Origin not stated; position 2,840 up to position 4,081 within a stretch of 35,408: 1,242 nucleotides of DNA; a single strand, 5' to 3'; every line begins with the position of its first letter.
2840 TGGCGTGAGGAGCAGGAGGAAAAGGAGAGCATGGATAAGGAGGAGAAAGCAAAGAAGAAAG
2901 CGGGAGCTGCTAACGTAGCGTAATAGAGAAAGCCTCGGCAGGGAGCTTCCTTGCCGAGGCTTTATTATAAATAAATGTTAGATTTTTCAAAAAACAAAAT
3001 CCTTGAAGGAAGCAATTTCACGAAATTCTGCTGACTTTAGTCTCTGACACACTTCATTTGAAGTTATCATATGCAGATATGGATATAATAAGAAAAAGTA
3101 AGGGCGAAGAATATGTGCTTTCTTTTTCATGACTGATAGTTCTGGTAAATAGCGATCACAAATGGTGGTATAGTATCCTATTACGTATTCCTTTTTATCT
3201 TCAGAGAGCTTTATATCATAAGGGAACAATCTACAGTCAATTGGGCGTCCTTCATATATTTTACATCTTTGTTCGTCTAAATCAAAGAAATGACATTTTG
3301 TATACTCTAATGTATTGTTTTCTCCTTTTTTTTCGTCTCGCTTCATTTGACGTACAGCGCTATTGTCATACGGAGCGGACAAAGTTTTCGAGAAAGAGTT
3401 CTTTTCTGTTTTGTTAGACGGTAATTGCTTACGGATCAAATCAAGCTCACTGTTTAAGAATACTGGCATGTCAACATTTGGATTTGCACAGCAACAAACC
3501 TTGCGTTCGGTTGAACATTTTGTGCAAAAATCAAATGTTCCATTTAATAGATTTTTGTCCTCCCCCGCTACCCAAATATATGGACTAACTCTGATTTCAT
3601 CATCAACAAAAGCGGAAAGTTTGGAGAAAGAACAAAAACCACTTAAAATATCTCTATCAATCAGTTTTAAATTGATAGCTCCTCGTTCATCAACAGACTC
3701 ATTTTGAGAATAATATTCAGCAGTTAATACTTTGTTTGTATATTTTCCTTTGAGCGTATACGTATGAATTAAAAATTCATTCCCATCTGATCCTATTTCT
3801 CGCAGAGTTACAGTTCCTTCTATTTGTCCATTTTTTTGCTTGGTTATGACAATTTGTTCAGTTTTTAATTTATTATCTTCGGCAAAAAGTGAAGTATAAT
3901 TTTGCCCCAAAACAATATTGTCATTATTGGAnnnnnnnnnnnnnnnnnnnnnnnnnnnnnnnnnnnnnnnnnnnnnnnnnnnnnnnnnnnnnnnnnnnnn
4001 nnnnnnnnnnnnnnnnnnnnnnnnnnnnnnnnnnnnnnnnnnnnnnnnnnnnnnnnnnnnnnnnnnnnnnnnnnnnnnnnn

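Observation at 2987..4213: AT-rich orphan cargo gene: membrane-tethered protein with a YkgJ-type cysteine cluster, wedged between a mobilization module and tRNA-Pro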

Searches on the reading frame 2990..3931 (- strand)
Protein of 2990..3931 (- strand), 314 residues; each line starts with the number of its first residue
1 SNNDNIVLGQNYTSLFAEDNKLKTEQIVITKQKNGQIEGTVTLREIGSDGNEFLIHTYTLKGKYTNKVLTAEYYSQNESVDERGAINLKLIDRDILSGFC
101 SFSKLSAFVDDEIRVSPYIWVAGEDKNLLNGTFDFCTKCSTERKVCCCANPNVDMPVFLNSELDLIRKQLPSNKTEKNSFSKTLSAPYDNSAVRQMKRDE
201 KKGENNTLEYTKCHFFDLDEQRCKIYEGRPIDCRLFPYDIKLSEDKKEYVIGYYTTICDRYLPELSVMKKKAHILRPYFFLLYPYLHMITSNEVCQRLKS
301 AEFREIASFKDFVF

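Call 27: predict_structure(alignment_id=A2)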
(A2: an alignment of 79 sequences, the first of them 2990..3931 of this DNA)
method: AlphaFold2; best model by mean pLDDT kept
length: 314 residues; sequences in the alignment: 79
mean_pLDDT: 89.9   pTM: 0.89
mean pLDDT of the five models: 89.9, 89.2, 88.1, 86.9, 85.8
residues with pLDDT >= 90: 213; 70-90: 84; 50-70: 14; < 50: 3
segments of 3 or more residues with pLDDT < 50: 1-3
pLDDT, mean of each block of 10 residues (from residue 1): 71 95 96 96 80 86 96 85 92 96 74 88 93 78 81 93 88 86 94 94 91 91 89 94 95 90 93 96 95 92 96 95
secondary structure, 60 per line:
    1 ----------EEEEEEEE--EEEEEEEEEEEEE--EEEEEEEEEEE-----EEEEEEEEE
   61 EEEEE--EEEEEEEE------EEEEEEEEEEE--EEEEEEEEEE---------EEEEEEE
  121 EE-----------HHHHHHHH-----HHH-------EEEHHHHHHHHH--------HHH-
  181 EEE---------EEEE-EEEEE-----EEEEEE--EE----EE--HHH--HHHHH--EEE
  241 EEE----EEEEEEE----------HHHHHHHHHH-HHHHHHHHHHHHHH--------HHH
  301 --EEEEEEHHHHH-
elements in order: E11-18 E21-33 E36-46 E52-65 E68-75 E82-92 E95-104 E114-122 H134-141 E157-159 H160-168 E181-183 E193-196 E198-202 E208-213 H231-235 E238-243 E248-254 H265-274 H276-289 E303-308 H309-313

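Call 29: fold_search(model_id=the predicted structure, library=pdb)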
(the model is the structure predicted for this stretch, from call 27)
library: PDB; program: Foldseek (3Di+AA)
matches with E <= 10: 906; with E <= 0.001: 0
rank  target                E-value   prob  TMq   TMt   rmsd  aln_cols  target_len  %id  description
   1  6czj_B                1.1e-03  1.00  0.29  0.75   2.9       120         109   12  Structure of a redesigned beta barrel, b10 (released 2018-09-19)
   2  6czi_A                2.1e-03  1.00  0.28  0.73   3.1       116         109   10  Structure of a redesigned beta barrel, mFAP1, bound to DFHBI (released 2018-09-19)
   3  6ohh_A                2.6e-03  1.00  0.29  0.66   3.7       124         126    8  Structure of EF1p2_mFAP2b bound to DFHBI (released 2020-04-08)
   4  6czj_A                2.6e-03  1.00  0.26  0.67   3.5       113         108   14  Structure of a redesigned beta barrel, b10 (released 2018-09-19)
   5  6d0t_B                2.8e-03  1.00  0.27  0.66   4.0       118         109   14  De novo design of a fluorescence-activating beta barrel - BB1 (released 2018-09-19)
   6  3wjg                  2.9e-03  0.99  0.23  0.39   9.0       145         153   10  Crystal structure of mutant nitrobindin M75L/H76L/Q96C/M148W/H158L (NB10) from Arabidopsis thaliana (released 2014-04-02)
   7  6czg_A                3.1e-03  1.00  0.30  0.77   2.5       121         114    8  Structure of a redesigned beta barrel, b11L5F_LGL (released 2018-09-19)
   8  6d0t_A                3.1e-03  1.00  0.26  0.61   4.4       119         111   13  De novo design of a fluorescence-activating beta barrel - BB1 (released 2018-09-19)
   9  6ohh_B                3.3e-03  1.00  0.30  0.67   3.7       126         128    8  Structure of EF1p2_mFAP2b bound to DFHBI (released 2020-04-08)
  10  2a13                  3.3e-03  0.99  0.24  0.41   9.0       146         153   10  X-ray structure of protein from Arabidopsis thaliana AT1G79260 (released 2005-07-12)
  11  3wjd                  3.9e-03  1.00  0.24  0.41   5.5       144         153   13  Crystal structure of mutant nitrobindin F44W/M75L/H76L/Q96C/M148L/H158L (NB5) from Arabidopsis thaliana (released 2014-04-02)
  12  7bbm                  3.9e-03  1.00  0.24  0.42   5.4       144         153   13  Mutant nitrobindin M75L/H76L/Q96C/M148L (NB4H) from Arabidopsis thaliana with cofactor MnPPIX (released 2021-05-26)
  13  7sfp                  4.8e-03  0.99  0.23  0.41  12.0       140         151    9  Crystal structure of OssO, a spirocyclase involved in the biosynthesis of ossamycin (released 2022-08-17)
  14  4ymy                  6.3e-03  0.99  0.24  0.42   5.4       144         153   13  Crystal structure of mutant nitrobindin M75A/H76L/Q96C/M148L/H158A (NB11) from Arabidopsis thaliana (released 2015-12-30)
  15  7b29                  7.5e-03  0.99  0.23  0.40   7.4       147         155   13  Complement inhibitor CirpA4 from Rhipicephalus appendiculatus (released 2021-12-08)
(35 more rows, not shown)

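Call 31: search_solved_structures(query=A2, max_evalue=10, show_alignments=2)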
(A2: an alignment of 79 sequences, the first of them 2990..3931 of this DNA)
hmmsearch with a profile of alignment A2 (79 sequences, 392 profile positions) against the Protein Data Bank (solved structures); distinct sequences matched with E-value up to 10: 0.

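Call 33: fold_search(model_id=the predicted structure, library=viral)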
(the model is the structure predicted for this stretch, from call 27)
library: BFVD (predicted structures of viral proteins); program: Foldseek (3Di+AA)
matches with E <= 10: 718; with E <= 0.001: 0
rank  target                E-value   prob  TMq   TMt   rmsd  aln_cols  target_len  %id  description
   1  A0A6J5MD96            2.7e-03  1.00  0.28  0.74   4.2       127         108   13  Uncharacterized protein [uncultured Caudovirales phage]
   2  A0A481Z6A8            8.2e-03  1.00  0.25  0.49   7.0       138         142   13  Uncharacterized protein [Pithovirus LCPAC302]
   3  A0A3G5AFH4            1.3e-02  0.99  0.23  0.53   5.3       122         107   12  Uncharacterized protein [Solivirus sp.]
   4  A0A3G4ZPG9            1.5e-02  1.00  0.26  0.46   6.7       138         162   12  Uncharacterized protein [Barrevirus sp.]
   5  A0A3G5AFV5            1.9e-02  0.20  0.14  0.12  17.9       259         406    9  Uncharacterized protein [Solivirus sp.]
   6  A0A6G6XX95            2.3e-02  0.97  0.23  0.37   6.3       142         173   13  (no name in the UniProt tables at hand)
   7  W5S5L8                2.3e-02  0.87  0.22  0.25   7.2       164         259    8  Uncharacterized protein [Pithovirus sibericum]
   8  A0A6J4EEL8            2.5e-02  0.97  0.23  0.25   4.8       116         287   13  Uncharacterized protein [Escherichia phage EK010]
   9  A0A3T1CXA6            2.6e-02  0.90  0.21  0.30   8.9       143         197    6  Uncharacterized protein [Acanthamoeba castellanii medusavirus J1]
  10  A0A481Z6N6            3.2e-02  0.98  0.25  0.36   5.9       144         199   11  Transmembrane protein [Pithovirus LCPAC202]
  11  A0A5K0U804            3.6e-02  0.96  0.24  0.22   7.3       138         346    9  Lipocalin/cytosolic fatty-acid binding domain-containing protein [Yasminevirus sp. GU-2018]
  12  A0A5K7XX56            3.8e-02  0.82  0.19  0.33   6.1       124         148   15  Uncharacterized protein [Abalone asfa-like virus]
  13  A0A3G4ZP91            4.5e-02  0.87  0.20  0.38   8.7       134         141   11  Uncharacterized protein [Terrestrivirus sp.]
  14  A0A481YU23            6.6e-02  0.04  0.11  0.04  20.1       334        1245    9  DNA ligase [Marseillevirus LCMAC103]
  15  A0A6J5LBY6            9.7e-02  0.85  0.23  0.35   7.2       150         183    6  Outer membrane protein beta-barrel [uncultured Caudovirales phage]
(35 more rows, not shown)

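Call 52: search_protein_representatives(alignment_id=A3)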
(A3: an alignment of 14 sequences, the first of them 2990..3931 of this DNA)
Query: 14 sequences, 312 profile positions. Proteins with E-value up to 0.001 (for the whole library): 418; up to 1e-10: 61; up to 1e-30: 29. The best 150 are listed.
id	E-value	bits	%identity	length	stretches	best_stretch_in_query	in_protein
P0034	1.2e-146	504.1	-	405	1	4-312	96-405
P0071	2.7e-141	486.6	-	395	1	2-312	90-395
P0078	1.8e-131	454.3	-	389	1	3-312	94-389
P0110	2.8e-122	424.1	-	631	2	3-312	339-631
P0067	3.5e-122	423.8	-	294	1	44-312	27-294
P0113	6.0e-118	409.9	-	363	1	2-311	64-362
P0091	1.9e-115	401.6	-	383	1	3-312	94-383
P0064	9.7e-109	379.6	-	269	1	2-250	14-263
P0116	1.6e-94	333.0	-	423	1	4-312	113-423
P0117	9.6e-92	323.8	-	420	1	5-312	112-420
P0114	8.7e-84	297.7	-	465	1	4-312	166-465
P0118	9.7e-83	294.2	-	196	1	109-312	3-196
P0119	1.0e-70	254.7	-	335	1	9-311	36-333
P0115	1.4e-67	244.5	-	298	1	2-174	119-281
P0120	9.9e-64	231.8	-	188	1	121-312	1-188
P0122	3.2e-61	223.6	-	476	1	4-308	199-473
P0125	1.2e-50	188.8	-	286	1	5-302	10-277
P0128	1.1e-44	169.2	-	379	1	6-299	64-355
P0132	7.8e-37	143.4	-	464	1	5-289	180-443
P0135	1.8e-30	122.6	-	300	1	4-286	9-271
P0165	7.9e-11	58.0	-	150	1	8-126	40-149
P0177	9.2e-10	54.5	-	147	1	3-122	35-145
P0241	4.8e-07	45.6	-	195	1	9-120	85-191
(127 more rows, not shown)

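Call 54: search_protein_families(library=pfam, proteins=[P0122, P0132, P0125, P0135, P0165, P0177, P0241, P0128, P0117], max_evalue=0.1)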
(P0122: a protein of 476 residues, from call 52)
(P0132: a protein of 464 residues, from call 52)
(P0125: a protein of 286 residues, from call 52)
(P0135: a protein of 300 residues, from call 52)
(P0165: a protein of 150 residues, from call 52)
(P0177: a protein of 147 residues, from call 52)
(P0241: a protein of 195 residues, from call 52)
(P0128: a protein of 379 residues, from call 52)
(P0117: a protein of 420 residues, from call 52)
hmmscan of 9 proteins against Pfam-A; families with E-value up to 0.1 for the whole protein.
P0122 (476 aa): 2 families
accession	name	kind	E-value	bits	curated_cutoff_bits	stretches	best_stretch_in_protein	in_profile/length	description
PF13271.11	DUF4062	-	1.2e-14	54.7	24.7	1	4-97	1-82/82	Domain of unknown function (DUF4062)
PF03692.20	CxxCxxCC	-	2.5e-06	28.5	23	1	326-409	7-73/85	Putative zinc- or iron-chelating domain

P0132 (464 aa): 2 families
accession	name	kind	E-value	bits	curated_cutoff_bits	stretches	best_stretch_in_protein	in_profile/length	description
PF03692.20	CxxCxxCC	-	6.8e-09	36.8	23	1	307-395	2-73/85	Putative zinc- or iron-chelating domain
PF13676.11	TIR_2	-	2.7e-07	31.6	28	1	11-128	1-108/122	TIR domain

P0125 (286 aa): 1 family
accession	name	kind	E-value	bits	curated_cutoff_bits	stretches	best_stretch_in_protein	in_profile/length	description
PF03692.20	CxxCxxCC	-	0.0034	18.5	23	1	136-220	7-73/85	Putative zinc- or iron-chelating domain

P0135 (300 aa): 1 family
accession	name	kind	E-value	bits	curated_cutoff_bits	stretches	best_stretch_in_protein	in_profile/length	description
PF03692.20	CxxCxxCC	-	2.7e-09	38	23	1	134-238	2-84/85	Putative zinc- or iron-chelating domain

P0165 (150 aa): 0 families

P0177 (147 aa): 1 family
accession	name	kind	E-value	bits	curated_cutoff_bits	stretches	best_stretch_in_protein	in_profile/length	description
PF19482.4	DUF6018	-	0.014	15.9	25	1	47-89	14-56/117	Family of unknown function (DUF6018)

P0241 (195 aa): 1 family
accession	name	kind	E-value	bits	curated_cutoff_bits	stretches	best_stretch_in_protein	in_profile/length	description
PF18258.6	IL4_i_Ig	-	0.019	15.6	26.3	1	150-183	39-72/89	Interleukin-4 inducing immunoglobulin-binding domain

P0128 (379 aa): 1 family
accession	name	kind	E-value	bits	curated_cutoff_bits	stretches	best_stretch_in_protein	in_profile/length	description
PF03692.20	CxxCxxCC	-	0.00035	21.7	23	1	199-300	2-73/85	Putative zinc- or iron-chelating domain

P0117 (420 aa): 1 family
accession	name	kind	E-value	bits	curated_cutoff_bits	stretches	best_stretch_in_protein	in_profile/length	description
PF03692.20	CxxCxxCC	-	0.00011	23.3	23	1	234-348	2-73/85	Putative zinc- or iron-chelating domain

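Call 57: find_encoding_contigs(protein=P0132, flank=8000, max_places=3)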
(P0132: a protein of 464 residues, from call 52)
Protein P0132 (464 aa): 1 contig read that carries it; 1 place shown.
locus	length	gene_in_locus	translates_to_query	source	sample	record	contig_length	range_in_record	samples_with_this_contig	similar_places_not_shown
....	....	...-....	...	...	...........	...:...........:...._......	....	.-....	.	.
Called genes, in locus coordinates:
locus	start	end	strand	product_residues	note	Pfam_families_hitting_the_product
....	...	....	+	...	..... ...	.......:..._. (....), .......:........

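Call 58: find_encoding_contigs(protein=P0122, flank=8000, max_places=3)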
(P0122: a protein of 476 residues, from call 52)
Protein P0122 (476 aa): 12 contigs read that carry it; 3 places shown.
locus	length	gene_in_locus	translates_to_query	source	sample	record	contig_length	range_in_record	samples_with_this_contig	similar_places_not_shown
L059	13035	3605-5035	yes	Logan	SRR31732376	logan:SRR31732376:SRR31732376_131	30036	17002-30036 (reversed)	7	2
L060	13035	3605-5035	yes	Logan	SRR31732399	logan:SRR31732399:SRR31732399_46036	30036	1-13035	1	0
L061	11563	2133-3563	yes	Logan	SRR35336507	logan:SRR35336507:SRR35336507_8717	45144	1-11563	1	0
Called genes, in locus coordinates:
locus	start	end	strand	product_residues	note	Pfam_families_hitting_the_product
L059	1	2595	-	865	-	?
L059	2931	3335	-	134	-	PF05067:Mn_catalase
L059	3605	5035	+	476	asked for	PF13271:DUF4062, PF03692:CxxCxxCC (weak)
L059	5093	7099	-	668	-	PF02534:T4SS-DNA_transf, PF10412:TrwB_AAD_bind, PF12696:TraG-D_C, PF08238:Sel1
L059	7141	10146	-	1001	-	PF18555:MobL, PF23310:TPR_27 (faint), PF08238:Sel1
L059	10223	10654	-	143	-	-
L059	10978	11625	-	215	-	PF14207:DpnD-PcfM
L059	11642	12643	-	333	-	-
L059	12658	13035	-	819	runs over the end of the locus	PF19044:P-loop_TraG (faint), PF12846:AAA_10 (weak), PF01935:DUF87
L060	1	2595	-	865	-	?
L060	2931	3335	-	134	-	PF05067:Mn_catalase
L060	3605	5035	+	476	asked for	PF13271:DUF4062, PF03692:CxxCxxCC (weak)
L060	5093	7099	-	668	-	PF02534:T4SS-DNA_transf, PF10412:TrwB_AAD_bind, PF12696:TraG-D_C, PF08238:Sel1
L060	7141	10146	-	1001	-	PF18555:MobL, PF23310:TPR_27 (faint), PF08238:Sel1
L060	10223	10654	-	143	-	-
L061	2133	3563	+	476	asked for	PF13271:DUF4062, PF03692:CxxCxxCC (weak)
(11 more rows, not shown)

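Call 67: find_encoding_contigs(protein=P0165, flank=6000, max_places=6)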
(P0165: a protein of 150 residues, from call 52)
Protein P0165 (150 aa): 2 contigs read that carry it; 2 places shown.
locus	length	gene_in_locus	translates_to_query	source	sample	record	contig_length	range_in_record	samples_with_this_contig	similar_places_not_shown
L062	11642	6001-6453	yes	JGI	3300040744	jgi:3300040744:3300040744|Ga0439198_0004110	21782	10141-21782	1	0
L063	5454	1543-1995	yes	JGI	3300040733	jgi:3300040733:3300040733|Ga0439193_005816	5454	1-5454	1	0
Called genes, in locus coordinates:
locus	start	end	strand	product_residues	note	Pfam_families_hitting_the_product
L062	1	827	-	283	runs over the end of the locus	-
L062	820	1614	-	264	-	-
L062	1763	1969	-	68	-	-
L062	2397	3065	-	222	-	PF06067:DUF932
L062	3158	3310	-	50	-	-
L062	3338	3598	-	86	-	-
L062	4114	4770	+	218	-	-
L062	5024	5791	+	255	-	-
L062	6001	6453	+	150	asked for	-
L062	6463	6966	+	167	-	-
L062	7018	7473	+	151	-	-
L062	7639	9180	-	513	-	PF00239:Resolvase, PF07508:Recombinase, PF13408:Zn_ribbon_recom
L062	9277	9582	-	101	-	-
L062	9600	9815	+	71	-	-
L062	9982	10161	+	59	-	-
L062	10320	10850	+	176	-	PF13545:HTH_Crp_2 (faint), PF13730:HTH_36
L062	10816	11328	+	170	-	-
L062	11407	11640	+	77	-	?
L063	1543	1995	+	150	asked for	-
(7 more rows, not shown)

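Call 87: find_related_loci(query=A6, collection=metagenome_contigs, flank=6000)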
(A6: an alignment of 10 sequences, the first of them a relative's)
Query A6 (300 aa) in metagenome_contigs; peptide patterns used: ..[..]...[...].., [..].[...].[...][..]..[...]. (x = any residue, [..] = any of these).
158 stretches matched a pattern; 102 encode a relative of the query (tblastn E <= 1e-3); the best 80 are kept; 80 distinct loci.
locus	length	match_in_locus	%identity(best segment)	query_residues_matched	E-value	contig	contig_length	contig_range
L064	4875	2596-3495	100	1-300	0e+0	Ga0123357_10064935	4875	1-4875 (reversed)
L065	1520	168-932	37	3-269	8e-45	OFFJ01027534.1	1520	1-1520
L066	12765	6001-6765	36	3-269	7e-41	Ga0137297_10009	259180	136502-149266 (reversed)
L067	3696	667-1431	36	3-269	2e-40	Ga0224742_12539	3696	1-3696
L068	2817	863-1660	35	3-283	8e-40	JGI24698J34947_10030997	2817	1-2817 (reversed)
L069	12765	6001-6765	36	3-269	8e-39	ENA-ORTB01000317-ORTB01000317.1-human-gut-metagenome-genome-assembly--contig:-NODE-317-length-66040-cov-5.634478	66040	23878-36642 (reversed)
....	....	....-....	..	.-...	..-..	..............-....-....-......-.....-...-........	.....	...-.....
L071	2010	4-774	36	1-269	3e-38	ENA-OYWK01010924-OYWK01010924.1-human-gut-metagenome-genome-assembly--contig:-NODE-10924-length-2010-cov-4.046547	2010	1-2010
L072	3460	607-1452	34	2-288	4e-38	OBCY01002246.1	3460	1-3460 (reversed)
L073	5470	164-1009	34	2-288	4e-38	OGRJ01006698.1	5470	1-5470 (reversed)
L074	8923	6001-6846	34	2-288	5e-38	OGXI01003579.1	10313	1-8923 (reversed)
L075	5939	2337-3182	34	2-288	4e-38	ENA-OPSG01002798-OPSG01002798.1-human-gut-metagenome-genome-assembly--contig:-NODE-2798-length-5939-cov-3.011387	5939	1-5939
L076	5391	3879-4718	32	5-277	7e-37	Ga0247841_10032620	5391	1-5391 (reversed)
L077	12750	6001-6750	34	8-269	6e-35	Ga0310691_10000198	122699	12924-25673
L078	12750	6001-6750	34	8-269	6e-35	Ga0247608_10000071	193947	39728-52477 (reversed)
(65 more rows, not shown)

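Call 90: search_protein_families(library=pfam, proteins=[L064:1393-2520:+, L064:3727-4617:+, L064:268-1194:+], max_evalue=0.001)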
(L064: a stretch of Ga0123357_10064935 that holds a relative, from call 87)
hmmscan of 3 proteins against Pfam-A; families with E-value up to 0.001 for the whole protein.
L064:1393-2520:+ (376 aa): 2 families
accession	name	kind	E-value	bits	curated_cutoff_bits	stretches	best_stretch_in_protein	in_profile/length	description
PF13676.11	TIR_2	-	1.6e-22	80.7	28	1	12-133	1-117/122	TIR domain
PF01582.25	TIR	-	2.2e-09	37.8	21.3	1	9-107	1-97/179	TIR domain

L064:3727-4617:+ (297 aa): 0 families

L064:268-1194:+ (309 aa): 1 family
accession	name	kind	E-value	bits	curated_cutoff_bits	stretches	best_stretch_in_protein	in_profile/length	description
PF03544.19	TonB_C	-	8.7e-21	74.6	24.6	2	222-308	2-79/79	Gram-negative bacterial TonB protein C-terminal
